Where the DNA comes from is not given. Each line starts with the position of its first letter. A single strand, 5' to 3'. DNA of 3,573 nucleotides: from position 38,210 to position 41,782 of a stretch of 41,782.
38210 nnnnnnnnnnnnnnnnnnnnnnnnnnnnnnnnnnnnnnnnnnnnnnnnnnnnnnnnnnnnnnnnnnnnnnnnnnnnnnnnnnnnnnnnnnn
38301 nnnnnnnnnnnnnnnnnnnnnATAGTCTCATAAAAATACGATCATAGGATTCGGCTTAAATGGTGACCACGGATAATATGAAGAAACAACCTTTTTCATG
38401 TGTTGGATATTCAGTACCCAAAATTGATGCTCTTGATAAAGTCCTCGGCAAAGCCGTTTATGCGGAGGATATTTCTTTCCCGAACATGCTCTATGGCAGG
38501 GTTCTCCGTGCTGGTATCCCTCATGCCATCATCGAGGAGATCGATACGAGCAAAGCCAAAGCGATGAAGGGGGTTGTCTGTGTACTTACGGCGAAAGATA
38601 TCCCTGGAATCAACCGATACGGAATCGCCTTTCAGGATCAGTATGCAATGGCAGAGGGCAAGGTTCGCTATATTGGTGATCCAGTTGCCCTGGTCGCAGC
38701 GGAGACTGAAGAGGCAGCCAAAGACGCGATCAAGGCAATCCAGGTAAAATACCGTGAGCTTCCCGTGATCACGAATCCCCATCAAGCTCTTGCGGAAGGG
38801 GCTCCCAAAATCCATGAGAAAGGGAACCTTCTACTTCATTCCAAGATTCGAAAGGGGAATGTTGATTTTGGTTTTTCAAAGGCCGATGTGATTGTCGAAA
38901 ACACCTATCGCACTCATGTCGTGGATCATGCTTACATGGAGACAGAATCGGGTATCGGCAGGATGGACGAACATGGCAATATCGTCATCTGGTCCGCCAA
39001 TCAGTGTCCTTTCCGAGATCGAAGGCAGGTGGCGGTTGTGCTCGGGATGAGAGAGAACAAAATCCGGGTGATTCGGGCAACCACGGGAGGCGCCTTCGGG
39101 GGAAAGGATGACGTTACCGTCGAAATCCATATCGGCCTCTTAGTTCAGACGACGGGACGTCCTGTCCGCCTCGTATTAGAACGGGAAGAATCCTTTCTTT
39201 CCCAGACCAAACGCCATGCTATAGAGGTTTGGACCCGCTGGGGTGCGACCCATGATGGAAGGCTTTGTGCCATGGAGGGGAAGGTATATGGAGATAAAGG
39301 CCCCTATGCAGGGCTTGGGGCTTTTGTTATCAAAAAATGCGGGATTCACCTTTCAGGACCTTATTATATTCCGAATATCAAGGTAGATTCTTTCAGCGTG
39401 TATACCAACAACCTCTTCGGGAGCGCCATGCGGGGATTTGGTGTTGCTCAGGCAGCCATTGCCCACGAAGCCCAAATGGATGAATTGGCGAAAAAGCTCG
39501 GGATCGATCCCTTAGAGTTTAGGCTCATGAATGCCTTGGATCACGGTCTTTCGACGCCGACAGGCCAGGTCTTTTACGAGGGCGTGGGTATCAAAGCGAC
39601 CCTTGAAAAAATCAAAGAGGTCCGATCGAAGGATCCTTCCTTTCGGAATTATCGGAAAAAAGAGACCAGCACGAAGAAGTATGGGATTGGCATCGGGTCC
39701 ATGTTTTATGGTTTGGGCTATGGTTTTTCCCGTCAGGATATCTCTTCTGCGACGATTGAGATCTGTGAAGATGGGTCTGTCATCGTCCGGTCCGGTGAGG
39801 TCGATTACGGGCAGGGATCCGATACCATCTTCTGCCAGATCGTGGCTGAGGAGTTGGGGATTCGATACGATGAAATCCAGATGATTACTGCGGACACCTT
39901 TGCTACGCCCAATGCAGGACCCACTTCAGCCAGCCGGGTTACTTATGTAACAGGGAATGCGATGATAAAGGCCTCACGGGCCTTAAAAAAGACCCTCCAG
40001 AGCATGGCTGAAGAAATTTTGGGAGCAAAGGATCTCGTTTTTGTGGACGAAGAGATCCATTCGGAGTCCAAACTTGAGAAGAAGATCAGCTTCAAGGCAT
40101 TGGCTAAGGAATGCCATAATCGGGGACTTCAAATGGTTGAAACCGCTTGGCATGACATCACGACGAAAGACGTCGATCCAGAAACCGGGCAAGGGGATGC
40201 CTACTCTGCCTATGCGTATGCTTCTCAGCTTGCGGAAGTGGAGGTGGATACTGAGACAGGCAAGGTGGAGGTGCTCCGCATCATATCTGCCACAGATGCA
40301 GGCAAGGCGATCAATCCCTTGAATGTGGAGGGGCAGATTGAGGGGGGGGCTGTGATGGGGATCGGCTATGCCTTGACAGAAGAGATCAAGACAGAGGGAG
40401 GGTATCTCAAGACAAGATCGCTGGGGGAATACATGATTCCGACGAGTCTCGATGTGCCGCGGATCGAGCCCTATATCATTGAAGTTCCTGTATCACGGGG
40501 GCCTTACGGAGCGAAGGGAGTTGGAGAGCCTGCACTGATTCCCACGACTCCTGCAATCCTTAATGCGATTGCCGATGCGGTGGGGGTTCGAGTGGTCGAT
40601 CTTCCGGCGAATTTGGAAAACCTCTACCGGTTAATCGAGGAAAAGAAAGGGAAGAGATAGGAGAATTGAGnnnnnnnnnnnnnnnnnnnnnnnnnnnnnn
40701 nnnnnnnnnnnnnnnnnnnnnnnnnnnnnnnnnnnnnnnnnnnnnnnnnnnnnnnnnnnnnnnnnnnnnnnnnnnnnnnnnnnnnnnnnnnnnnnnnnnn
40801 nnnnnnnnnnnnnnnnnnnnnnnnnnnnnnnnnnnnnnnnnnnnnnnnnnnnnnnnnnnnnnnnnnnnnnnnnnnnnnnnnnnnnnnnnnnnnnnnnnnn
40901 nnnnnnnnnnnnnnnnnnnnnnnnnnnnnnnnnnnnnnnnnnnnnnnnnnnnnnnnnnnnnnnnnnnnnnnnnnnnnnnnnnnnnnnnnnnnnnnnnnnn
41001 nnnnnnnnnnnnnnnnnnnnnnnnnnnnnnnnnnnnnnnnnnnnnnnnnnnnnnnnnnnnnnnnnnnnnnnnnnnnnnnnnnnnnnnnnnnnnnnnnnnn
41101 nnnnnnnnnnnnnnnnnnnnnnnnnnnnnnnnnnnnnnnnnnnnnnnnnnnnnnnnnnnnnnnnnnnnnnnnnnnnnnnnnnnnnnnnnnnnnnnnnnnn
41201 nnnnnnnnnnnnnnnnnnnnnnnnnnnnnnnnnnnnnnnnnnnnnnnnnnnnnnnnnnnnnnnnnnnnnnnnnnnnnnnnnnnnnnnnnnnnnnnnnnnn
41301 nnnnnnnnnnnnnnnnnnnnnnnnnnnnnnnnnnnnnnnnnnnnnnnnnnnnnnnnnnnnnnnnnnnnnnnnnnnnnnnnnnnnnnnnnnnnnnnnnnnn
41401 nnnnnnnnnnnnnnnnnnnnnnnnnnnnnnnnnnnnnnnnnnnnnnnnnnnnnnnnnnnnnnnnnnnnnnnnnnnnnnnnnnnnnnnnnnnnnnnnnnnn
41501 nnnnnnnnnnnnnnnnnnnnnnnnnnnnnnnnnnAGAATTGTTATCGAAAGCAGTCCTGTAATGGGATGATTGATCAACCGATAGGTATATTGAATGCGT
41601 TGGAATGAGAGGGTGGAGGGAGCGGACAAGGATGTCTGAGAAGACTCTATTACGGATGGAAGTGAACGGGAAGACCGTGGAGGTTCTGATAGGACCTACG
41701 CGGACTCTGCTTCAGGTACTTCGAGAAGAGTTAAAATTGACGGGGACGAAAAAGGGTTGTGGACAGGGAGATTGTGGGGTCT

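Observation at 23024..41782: Three paralogous xanthine-dehydrogenase-family heterotrimers in two gene orders, plus a flavoprotein, forming a multi-hydroxylase island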

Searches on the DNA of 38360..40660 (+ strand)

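Call 76: search_rna_families(sources=[L094, L087, L088, L086, L092, L003, L089], threshold=gathering)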
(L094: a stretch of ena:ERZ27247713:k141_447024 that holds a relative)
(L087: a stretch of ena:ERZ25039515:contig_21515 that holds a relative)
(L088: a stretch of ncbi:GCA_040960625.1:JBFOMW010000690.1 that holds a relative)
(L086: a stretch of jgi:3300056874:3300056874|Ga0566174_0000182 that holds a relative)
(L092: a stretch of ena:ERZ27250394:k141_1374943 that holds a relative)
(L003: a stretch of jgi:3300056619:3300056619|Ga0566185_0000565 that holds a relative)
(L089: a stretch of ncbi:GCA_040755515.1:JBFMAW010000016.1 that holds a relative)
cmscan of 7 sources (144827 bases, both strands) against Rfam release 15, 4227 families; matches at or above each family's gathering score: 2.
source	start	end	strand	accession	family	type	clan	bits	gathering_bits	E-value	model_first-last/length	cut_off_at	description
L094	19284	19391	+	RF00504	Glycine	Cis-reg; riboswitch;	CL00125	64.4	32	1e-10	1-94/94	no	Glycine riboswitch aptamer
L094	19395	19525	+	RF00504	Glycine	Cis-reg; riboswitch;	CL00125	36.5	32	0.0024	9-86/94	no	Glycine riboswitch aptamer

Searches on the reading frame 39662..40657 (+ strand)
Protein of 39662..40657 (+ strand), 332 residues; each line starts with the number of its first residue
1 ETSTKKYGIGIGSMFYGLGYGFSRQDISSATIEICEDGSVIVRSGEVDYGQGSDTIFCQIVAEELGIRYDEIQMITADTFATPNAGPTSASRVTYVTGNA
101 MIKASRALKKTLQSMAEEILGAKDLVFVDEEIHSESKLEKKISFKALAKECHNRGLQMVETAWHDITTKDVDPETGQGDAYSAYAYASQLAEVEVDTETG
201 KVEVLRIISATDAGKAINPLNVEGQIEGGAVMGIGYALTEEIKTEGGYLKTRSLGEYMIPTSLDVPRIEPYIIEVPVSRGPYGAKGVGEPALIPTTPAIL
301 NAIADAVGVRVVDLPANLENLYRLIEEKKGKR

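Call 50: search_solved_structures(query=window:39662-40657:+, max_evalue=1e-40, show_alignments=1)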
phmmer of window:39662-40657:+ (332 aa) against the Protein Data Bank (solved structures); distinct sequences matched with E-value up to 1e-40: 2.
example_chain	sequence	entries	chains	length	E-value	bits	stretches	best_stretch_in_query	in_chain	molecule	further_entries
3hrd_B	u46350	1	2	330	2.4e-73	250.5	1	5-319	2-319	Nicotinate dehydrogenase medium molybdopterin subunit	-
1rm6_A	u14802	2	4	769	2.5e-48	168.3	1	28-329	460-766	4-hydroxybenzoyl-CoA reductase alpha subunit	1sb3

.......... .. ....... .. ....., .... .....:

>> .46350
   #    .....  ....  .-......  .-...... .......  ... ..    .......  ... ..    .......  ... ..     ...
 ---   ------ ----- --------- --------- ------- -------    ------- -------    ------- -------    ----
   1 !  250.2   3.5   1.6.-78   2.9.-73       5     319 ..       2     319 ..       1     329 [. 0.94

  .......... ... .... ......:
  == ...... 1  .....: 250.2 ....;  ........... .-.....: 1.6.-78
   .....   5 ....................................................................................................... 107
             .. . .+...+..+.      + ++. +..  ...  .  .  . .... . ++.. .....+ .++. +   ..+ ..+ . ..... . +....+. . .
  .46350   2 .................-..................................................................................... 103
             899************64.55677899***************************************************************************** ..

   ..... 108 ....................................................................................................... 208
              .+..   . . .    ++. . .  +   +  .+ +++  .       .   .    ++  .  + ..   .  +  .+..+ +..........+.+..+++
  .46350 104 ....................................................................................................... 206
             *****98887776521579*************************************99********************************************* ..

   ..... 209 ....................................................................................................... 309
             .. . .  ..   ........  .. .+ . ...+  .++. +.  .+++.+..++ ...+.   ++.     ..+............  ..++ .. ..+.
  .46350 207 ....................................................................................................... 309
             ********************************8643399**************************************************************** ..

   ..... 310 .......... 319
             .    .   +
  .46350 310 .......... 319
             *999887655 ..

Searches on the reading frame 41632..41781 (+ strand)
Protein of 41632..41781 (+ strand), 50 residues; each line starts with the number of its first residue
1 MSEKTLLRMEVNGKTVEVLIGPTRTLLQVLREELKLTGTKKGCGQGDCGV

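Call 6: search_protein_families(library=pfam, proteins=[window:41632-41781:+])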
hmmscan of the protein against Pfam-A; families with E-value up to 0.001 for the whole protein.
window:41632-41781:+ (50 aa): 1 family
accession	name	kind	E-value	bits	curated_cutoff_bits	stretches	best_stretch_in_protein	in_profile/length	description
PF00111.32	Fer2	-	2.6e-06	27.7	21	1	10-50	2-42/77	2Fe-2S iron-sulfur cluster binding domain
